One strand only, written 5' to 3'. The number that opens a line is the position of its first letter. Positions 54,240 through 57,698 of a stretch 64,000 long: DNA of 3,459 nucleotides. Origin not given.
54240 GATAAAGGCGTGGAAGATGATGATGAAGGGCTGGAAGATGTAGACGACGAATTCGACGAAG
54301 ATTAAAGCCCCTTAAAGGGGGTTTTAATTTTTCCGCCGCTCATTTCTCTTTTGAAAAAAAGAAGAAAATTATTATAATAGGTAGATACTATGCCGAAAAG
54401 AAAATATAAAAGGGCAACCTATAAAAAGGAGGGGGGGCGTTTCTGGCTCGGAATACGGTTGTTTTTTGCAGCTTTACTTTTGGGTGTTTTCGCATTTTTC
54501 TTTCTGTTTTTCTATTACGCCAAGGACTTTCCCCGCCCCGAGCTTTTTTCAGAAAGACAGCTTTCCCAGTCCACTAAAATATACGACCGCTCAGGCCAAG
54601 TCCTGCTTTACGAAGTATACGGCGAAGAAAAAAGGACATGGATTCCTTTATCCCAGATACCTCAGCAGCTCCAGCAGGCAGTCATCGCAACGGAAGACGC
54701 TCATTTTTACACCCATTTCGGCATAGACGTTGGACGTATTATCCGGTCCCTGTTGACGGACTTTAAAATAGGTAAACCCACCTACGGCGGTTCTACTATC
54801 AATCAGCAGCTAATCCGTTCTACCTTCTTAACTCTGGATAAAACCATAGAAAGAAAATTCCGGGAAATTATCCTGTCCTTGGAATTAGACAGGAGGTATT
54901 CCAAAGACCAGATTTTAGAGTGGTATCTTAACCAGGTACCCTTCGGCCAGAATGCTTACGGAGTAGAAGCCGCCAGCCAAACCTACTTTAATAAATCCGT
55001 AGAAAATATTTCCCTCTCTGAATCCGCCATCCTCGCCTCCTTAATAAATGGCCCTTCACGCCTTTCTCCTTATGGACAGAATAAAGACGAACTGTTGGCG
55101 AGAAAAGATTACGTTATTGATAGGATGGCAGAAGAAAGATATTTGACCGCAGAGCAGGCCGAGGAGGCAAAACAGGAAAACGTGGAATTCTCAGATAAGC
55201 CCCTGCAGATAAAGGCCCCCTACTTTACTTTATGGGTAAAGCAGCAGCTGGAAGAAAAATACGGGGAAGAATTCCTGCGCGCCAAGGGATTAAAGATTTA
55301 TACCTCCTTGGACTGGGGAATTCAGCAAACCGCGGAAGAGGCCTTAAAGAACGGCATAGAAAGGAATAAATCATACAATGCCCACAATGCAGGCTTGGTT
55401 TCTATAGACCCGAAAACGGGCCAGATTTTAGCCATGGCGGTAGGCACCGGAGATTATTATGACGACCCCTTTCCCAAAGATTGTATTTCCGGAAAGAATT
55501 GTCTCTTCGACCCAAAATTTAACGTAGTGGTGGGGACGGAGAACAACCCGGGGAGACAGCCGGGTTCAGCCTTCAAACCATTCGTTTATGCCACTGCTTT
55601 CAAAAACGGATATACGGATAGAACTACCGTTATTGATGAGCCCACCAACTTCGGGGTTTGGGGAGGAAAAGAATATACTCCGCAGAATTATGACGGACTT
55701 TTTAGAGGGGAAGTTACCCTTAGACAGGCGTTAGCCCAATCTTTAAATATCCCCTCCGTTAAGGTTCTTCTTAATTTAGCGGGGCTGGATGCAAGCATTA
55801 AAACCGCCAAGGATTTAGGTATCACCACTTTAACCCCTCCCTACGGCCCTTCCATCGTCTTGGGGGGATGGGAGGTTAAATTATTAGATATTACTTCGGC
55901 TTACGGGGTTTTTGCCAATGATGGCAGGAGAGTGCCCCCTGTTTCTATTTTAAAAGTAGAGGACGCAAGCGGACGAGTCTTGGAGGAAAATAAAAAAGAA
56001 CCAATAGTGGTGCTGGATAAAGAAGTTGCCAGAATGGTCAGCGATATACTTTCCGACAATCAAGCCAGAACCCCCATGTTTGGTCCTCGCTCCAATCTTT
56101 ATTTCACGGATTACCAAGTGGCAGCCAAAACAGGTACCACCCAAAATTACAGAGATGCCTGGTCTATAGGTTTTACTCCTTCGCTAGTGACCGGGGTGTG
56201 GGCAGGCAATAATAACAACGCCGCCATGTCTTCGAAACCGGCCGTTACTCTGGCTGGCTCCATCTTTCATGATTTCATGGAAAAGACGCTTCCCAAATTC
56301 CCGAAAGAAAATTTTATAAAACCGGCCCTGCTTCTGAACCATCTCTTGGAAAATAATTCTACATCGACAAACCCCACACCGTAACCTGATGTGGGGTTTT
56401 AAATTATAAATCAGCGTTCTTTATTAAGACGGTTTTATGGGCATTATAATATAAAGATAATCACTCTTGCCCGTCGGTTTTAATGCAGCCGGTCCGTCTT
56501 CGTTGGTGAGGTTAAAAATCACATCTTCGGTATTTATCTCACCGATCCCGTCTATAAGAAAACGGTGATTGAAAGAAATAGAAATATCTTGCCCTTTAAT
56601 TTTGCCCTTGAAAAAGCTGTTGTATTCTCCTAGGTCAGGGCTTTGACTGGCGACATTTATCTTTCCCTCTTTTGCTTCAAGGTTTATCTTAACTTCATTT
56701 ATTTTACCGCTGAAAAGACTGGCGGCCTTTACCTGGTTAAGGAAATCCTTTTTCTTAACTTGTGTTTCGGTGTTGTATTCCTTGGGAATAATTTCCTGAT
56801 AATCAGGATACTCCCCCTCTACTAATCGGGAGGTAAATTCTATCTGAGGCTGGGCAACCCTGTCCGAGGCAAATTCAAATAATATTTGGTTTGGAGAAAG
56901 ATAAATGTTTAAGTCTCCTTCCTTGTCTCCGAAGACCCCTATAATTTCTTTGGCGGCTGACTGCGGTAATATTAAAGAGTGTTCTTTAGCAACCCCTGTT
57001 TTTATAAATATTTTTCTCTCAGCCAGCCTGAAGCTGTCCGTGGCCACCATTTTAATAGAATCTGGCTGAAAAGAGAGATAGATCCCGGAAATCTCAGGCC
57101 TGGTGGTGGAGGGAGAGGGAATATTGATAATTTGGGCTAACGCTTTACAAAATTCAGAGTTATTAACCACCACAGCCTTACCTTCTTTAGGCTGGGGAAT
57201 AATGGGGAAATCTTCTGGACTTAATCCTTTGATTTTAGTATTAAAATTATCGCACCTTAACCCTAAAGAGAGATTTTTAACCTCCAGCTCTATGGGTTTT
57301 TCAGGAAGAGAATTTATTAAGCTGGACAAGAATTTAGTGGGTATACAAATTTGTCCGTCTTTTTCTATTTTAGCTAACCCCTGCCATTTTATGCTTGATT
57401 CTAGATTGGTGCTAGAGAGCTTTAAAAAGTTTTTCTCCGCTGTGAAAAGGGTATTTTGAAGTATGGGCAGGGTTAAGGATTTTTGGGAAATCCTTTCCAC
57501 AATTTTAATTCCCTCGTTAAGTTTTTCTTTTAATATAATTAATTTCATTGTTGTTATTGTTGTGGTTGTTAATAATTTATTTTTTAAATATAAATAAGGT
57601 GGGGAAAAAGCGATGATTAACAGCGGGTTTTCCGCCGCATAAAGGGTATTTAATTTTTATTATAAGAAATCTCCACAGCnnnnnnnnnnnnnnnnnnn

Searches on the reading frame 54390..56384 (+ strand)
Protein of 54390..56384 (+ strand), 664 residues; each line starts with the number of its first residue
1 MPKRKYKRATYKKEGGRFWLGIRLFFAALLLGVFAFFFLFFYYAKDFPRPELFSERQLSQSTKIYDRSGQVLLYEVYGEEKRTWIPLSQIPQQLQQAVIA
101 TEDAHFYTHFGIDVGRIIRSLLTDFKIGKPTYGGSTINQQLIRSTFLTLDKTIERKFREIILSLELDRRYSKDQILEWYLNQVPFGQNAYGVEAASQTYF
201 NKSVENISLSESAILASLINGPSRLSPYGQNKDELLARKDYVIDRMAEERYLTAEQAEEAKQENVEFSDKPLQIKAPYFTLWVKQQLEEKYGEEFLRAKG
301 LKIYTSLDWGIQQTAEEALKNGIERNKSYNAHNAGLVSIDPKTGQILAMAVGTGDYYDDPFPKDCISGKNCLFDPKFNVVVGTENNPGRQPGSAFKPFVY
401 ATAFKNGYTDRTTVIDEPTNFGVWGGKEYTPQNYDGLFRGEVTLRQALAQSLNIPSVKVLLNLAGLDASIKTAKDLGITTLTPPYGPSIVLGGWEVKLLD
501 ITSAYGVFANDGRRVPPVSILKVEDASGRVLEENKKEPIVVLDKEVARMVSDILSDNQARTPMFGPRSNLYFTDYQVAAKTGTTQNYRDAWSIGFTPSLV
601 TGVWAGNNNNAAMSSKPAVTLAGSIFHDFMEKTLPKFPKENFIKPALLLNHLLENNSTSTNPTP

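Call 44: search_protein_families(library=pfam, proteins=[window:54390-56384:+], max_evalue=0.0001)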
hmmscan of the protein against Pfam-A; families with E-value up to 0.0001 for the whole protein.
window:54390-56384:+ (664 aa): 2 families
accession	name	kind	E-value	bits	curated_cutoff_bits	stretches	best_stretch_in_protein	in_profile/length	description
PF00912.28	Transgly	-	2.1e-60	203.7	27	1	74-246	6-177/178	Transglycosylase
PF00905.27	Transpeptidase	-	1e-23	84.5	22.1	1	336-630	3-298/299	Penicillin binding protein transpeptidase domain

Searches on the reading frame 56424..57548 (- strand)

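Call 44: search_protein_families(library=pfam, proteins=[window:56424-57548:-], max_evalue=0.0001)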
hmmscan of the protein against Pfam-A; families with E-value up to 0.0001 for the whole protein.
window:56424-57548:- (374 aa): 3 families
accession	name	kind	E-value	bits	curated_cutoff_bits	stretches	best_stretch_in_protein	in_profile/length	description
PF02768.20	DNA_pol3_beta_3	-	4.7e-24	85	27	1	252-371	2-120/121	DNA polymerase III beta subunit, C-terminal domain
PF00712.24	DNA_pol3_beta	-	1.6e-21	77.1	24.4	1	1-118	1-120/120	DNA polymerase III beta subunit, N-terminal domain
PF02767.21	DNA_pol3_beta_2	-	2.3e-19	70.2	27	1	129-249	3-116/116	DNA polymerase III beta subunit, central domain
